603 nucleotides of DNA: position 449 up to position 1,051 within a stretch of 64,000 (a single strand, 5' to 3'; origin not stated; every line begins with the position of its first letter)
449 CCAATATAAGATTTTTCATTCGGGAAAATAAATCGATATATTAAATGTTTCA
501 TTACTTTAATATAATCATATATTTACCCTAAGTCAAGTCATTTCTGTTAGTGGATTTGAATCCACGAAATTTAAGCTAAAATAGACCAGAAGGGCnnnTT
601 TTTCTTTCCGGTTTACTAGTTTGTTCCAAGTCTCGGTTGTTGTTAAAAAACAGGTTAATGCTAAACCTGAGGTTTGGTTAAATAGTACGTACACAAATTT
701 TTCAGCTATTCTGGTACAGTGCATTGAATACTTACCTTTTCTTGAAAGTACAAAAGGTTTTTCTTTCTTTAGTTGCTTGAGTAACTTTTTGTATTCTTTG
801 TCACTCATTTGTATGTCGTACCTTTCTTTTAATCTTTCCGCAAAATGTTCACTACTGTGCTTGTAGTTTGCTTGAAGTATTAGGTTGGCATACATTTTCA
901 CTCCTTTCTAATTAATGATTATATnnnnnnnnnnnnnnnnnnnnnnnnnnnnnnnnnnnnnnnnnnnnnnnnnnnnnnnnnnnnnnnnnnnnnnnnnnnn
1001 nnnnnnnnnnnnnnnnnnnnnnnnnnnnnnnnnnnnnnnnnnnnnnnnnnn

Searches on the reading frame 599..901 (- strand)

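Call 95: search_protein_families(library=pfam, alignment_id=A7, max_evalue=0.0001)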
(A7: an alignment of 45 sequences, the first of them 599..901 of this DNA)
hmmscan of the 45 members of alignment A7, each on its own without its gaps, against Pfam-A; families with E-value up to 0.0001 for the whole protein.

A. member 1, window:599-901:- (101 aa): 0 families

B. families by the number of members that match (of 45 scanned): 19 families
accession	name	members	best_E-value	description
PF25109.1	HAD_PNKP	2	4.8e-31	Polynucleotide kinase PNKP phosphatase domain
PF03767.20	Acid_phosphat_B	2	9.1e-07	HAD superfamily, subfamily IIIB (Acid phosphatase)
PF03838.20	RecU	1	2.5e-29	Recombination protein U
PF00692.24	dUTPase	1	7.9e-26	dUTPase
PF13671.12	AAA_33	1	2.7e-16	AAA domain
PF04321.23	RmlD_sub_bind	1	4.3e-15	RmlD substrate binding domain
PF02643.20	DUF192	1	8.7e-14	Uncharacterized ACR, COG1430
PF08241.18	Methyltransf_11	1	1.5e-10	Methyltransferase domain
PF13489.12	Methyltransf_23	1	3.9e-10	Methyltransferase domain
PF01541.30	GIY-YIG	1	6e-10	GIY-YIG catalytic domain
PF08242.18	Methyltransf_12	1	3.6e-08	Methyltransferase domain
PF13505.12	OMP_b-brl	1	1.5e-07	Outer membrane protein beta-barrel domain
PF22769.1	DCD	1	2.7e-07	dCTP deaminase-like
PF13847.12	Methyltransf_31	1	7.7e-07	Methyltransferase domain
PF01370.27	Epimerase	1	3e-06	NAD dependent epimerase/dehydratase family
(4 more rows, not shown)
